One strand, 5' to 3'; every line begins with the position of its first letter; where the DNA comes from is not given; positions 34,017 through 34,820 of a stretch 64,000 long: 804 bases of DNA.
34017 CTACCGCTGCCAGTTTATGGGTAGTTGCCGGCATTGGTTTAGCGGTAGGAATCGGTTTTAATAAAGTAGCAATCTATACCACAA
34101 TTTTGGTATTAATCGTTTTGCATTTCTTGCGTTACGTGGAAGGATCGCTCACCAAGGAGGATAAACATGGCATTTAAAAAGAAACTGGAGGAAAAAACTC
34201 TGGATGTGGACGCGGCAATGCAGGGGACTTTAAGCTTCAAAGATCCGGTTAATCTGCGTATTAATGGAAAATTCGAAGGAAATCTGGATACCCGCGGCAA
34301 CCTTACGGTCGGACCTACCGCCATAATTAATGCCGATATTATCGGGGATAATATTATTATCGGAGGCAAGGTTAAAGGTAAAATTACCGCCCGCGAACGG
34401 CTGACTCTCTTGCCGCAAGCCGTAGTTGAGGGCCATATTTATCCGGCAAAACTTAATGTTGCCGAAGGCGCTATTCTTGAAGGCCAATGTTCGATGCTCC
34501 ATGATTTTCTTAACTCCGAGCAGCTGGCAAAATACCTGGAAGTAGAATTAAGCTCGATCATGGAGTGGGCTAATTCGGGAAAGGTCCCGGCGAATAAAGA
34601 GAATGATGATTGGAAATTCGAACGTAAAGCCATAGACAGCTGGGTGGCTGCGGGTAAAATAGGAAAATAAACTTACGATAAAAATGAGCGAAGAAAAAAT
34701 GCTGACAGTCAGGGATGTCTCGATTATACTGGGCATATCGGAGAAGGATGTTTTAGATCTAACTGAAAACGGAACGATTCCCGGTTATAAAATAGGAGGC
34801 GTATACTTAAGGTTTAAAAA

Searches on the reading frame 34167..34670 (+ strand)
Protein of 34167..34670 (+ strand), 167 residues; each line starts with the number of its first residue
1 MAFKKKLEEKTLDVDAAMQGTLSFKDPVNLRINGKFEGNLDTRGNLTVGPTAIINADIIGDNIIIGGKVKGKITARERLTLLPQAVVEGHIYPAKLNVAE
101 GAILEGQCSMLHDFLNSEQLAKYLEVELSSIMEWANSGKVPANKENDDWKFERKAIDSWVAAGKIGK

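Call 57: search_protein_families(library=pfam, proteins=[window:34167-34670:+], max_evalue=0.00001)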
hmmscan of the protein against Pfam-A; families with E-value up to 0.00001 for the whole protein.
window:34167-34670:+ (167 aa): 2 families
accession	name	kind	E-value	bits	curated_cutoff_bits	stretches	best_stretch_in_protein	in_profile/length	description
PF04519.19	Bactofilin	-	4.9e-24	84.9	27.9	1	12-108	3-97/98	Polymer-forming cytoskeletal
PF12728.13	HTH_17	-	2.2e-07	31.5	27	1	114-162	1-49/51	Helix-turn-helix domain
